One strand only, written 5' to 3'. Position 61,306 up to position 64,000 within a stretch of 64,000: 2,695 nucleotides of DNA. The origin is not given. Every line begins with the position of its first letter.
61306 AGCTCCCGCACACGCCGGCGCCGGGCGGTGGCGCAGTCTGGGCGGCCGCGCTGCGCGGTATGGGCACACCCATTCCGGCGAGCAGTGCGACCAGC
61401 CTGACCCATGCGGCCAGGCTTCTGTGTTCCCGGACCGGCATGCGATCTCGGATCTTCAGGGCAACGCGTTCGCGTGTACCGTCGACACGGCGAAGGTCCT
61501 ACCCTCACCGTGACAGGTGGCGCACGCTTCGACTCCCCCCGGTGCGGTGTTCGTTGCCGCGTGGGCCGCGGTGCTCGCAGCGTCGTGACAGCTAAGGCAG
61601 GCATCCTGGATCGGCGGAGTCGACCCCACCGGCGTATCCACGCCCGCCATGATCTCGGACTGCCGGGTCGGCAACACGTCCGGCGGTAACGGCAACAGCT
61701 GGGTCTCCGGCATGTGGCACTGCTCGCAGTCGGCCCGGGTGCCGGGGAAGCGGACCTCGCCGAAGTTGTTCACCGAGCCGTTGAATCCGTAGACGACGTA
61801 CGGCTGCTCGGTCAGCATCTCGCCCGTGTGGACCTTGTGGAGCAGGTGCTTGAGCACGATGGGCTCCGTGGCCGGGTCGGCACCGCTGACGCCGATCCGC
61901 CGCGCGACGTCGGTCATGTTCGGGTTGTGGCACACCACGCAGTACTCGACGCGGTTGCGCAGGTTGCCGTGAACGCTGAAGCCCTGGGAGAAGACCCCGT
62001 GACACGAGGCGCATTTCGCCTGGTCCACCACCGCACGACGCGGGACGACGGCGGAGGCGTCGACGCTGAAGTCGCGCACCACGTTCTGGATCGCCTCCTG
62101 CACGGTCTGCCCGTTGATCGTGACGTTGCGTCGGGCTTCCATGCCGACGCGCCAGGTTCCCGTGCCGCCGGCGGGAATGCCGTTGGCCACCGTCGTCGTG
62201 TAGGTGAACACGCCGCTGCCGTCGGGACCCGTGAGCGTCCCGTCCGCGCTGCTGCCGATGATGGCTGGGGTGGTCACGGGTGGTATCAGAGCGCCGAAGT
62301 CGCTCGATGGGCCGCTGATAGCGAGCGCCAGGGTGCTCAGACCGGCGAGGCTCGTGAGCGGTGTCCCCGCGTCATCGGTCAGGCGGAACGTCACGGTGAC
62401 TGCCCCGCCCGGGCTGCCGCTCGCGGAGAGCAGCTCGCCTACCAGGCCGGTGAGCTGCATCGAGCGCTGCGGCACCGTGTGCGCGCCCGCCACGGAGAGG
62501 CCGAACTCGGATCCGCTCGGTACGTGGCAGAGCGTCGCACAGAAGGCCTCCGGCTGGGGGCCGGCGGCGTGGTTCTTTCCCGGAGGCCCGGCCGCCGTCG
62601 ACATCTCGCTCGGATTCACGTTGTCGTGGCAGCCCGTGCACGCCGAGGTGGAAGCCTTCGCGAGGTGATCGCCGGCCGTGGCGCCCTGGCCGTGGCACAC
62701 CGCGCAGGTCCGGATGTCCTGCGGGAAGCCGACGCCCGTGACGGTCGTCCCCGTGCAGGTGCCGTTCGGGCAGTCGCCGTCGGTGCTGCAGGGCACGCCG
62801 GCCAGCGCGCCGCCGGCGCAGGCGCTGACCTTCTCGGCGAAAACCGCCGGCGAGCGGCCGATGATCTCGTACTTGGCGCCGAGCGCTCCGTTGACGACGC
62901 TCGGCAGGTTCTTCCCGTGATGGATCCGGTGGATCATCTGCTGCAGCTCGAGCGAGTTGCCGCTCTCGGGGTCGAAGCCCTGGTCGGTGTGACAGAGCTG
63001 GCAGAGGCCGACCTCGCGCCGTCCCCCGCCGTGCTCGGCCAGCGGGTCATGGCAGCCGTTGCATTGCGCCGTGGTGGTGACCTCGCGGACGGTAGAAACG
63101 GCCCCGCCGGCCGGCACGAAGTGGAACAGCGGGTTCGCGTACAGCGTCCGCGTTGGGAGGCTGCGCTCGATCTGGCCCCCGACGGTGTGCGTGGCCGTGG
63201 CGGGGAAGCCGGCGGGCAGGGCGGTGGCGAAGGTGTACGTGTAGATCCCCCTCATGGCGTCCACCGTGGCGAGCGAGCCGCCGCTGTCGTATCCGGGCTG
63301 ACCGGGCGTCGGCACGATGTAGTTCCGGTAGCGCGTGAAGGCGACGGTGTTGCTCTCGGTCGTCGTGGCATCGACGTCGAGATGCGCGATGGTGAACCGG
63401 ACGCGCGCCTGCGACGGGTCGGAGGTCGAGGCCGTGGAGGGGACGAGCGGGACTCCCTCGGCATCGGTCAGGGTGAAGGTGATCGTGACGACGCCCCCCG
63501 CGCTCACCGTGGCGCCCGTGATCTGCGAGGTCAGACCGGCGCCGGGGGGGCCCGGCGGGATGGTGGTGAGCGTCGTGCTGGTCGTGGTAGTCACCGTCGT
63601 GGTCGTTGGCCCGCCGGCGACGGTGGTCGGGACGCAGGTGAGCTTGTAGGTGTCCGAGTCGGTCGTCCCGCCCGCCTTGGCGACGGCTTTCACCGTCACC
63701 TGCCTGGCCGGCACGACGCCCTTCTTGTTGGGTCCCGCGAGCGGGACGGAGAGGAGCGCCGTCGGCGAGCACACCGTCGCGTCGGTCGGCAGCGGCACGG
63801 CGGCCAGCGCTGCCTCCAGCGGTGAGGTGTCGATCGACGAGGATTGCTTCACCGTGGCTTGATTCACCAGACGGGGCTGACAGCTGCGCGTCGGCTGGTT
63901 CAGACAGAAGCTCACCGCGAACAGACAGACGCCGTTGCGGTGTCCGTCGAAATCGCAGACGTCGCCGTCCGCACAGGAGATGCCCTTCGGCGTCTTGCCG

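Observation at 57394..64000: Four-gene porin-cytochrome (MtrAB/PioAB-like) extracellular electron-transfer module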

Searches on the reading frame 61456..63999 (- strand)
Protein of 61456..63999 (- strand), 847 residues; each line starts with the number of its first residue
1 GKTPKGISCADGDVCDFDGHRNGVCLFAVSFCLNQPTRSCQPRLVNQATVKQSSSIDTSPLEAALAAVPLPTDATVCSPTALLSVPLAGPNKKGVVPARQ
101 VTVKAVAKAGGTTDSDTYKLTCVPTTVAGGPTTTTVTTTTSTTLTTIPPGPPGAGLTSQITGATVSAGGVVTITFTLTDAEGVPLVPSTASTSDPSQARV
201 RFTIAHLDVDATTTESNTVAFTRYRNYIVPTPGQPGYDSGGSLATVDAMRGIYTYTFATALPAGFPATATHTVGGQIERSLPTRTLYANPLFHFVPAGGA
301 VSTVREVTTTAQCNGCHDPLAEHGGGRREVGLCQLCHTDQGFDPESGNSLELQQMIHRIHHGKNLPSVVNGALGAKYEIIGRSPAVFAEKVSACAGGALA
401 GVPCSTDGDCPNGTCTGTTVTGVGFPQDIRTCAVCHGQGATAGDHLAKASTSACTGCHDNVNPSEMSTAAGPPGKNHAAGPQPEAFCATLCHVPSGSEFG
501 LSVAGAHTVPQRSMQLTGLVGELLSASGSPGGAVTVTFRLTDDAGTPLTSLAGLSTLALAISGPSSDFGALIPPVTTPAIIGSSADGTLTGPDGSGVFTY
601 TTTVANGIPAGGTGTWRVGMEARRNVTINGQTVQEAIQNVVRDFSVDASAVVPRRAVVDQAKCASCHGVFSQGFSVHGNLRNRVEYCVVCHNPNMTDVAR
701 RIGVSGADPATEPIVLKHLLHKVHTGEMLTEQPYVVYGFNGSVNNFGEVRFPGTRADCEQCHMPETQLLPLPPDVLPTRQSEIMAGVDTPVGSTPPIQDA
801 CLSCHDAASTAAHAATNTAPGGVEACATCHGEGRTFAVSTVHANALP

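Call 4: search_protein_families(library=pfam, proteins=[window:61456-63999:-], max_evalue=1)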
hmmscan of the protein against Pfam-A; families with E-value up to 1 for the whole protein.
window:61456-63999:- (847 aa): 7 families
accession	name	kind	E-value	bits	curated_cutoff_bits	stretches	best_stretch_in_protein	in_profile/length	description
PF22113.1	Mtrc-MtrF_II-IV_dom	-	4.6e-45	153.7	30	2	655-842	1-175/176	Outer membrane cytochrome MtrC/MtrF-like, domains II/IV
PF14537.11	Cytochrom_c3_2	-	7.3e-09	36.4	25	3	431-492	8-64/79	Cytochrome c3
PF14522.11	Cytochrome_C7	-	2.3e-08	34.2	24.8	2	799-838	14-56/67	Cytochrome c7 and related cytochrome c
PF09699.15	Paired_CXXCH_1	-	3.4e-08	33.5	20.6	2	796-834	3-40/41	Doubled CXXCH motif (Paired_CXXCH_1)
PF22112.2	OmcA-like_N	-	0.00037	20.8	27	1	159-219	3-58/167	OmcA-like N-terminal domain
PF18574.7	zf_C2HC_14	-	0.34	11.2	25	0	449-466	2-19/33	C2HC Zing finger domain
PF05495.17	zf-CHY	-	0.35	11.7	31.3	0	312-340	20-52/68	CHY zinc finger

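Call 5: search_protein_families(library=ncbifam, proteins=[window:61456-63999:-], max_evalue=1)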
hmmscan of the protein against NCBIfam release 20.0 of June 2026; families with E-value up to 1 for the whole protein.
window:61456-63999:- (847 aa): 8 families
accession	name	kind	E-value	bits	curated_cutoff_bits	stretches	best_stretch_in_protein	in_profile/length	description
TIGR03507.1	decahem_SO1788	subfamily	1e-113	381.1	209.3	2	417-842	231-672/672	OmcA/MtrC family decaheme c-type cytochrome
TIGR03153.1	cytochr_NrfH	equivalog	7.7e-05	22.8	134.2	2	795-831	99-134/138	cytochrome c nitrite reductase small subunit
TIGR01905.1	paired_CXXCH_1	subfamily_domain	0.0027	17.6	25.2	2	796-833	3-39/41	doubled CXXCH domain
NF045713.1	CxxCH_16_HmcA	equivalog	0.0077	14.9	400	1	311-361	112-163/541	sulfate respiration complex hexadecaheme cytochrome HmcA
NF047727.1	4hemeCytCCctA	equivalog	0.012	15.8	180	1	660-702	57-98/109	tetraheme c-type cytochrome CctA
NF038114.1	rightmost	domain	0.034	14.5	35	1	163-228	14-80/113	PxKF domain-containing protein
NF008659.0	PRK11659.1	equivalog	0.043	13.5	184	1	659-694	134-170/188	cytochrome c nitrite reductase pentaheme subunit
NF041762.1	diheme_GEGP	equivalog_domain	0.052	12.7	300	1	431-462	28-59/359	GEGP motif-containing diheme protein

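Call 10: search_solved_structures(query=window:61456-63999:-, max_evalue=0.01)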
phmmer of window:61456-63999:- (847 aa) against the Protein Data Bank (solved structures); distinct sequences matched with E-value up to 0.01: 4.
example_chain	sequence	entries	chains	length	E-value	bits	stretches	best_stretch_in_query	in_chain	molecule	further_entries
3pmq_A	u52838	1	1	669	6.5e-21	77.3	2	423-842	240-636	Decaheme cytochrome c MtrF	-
4lmh_A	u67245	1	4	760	5.6e-18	67.6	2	156-363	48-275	Extracellular iron oxide respiratory system surface decaheme cytochrome c component OmcA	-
3ucp_A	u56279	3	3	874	1e-14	56.8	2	642-842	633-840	UndA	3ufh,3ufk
9eov_A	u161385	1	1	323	0.00038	21.9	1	530-817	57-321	Extracellular iron oxide respiratory system surface decaheme cytochrome c component MtrC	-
